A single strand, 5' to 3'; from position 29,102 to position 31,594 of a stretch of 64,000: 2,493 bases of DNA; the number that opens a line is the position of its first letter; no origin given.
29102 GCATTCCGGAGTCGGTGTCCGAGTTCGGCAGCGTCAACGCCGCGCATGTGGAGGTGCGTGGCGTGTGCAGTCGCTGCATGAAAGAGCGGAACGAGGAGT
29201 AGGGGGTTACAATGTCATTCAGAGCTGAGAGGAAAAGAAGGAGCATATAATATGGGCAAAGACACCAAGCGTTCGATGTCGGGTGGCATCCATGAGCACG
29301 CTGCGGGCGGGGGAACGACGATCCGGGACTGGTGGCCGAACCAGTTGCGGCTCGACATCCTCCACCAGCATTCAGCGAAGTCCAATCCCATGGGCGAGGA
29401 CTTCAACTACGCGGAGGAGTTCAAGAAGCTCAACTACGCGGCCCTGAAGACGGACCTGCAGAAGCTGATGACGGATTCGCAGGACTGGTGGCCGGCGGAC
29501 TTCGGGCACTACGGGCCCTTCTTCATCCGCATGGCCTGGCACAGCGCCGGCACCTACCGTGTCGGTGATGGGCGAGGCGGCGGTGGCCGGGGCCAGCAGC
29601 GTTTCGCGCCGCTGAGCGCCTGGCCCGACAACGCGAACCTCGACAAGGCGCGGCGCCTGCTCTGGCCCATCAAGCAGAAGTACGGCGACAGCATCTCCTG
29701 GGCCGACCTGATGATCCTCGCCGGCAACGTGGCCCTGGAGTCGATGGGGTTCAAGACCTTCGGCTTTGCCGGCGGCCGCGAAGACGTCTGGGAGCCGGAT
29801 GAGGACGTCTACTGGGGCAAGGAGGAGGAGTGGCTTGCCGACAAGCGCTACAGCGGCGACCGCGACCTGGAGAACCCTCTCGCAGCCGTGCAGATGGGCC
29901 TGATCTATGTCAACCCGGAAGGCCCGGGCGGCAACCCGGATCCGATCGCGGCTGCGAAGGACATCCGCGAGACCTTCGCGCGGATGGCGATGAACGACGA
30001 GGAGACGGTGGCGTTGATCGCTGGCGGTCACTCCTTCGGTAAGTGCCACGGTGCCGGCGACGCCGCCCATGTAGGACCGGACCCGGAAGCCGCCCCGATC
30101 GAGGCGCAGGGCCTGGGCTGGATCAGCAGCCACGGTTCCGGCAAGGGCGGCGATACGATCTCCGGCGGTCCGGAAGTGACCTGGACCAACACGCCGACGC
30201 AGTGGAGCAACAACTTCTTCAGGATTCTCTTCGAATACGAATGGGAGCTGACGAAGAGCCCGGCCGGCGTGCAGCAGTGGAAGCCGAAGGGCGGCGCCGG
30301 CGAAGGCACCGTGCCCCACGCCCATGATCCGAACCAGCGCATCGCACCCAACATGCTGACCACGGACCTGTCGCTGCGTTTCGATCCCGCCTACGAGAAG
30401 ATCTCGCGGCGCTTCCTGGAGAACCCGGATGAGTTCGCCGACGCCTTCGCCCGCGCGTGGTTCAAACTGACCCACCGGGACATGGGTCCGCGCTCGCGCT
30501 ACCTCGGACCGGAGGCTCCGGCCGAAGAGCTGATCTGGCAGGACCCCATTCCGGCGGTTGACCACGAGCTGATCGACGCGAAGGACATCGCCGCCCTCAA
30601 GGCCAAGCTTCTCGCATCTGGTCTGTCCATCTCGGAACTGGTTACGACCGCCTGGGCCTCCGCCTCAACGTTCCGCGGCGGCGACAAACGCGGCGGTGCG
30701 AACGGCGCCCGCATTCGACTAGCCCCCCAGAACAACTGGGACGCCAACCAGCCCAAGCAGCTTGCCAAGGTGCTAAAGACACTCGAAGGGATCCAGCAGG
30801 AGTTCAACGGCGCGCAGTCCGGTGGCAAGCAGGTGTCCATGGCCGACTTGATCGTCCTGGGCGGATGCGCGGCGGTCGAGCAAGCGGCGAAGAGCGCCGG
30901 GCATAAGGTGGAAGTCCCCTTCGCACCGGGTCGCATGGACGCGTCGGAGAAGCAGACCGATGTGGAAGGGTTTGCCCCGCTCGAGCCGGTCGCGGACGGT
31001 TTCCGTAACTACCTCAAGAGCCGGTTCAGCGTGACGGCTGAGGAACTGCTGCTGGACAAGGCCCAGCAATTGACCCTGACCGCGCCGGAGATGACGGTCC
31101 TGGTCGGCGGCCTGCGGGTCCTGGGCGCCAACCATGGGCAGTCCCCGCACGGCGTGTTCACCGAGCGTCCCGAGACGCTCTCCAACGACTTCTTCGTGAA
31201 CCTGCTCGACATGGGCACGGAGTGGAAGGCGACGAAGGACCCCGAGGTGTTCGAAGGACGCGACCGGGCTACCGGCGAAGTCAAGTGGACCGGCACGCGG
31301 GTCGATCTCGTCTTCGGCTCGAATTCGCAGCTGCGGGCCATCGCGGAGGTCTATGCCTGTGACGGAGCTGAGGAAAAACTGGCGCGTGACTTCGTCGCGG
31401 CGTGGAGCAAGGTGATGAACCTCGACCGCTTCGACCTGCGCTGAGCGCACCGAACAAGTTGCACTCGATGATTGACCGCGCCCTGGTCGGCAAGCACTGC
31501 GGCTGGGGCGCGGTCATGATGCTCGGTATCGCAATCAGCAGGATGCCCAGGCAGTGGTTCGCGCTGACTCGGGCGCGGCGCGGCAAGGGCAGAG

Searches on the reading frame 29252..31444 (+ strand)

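Call 5: search_protein_families(library=pfam, proteins=[window:29252-31444:+], max_evalue=0.1)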
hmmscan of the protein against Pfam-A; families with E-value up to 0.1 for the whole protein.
window:29252-31444:+ (730 aa): 1 family
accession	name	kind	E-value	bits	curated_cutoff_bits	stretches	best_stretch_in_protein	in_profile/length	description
PF00141.28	peroxidase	-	1.2e-75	254.8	27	2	84-390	12-236/237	Peroxidase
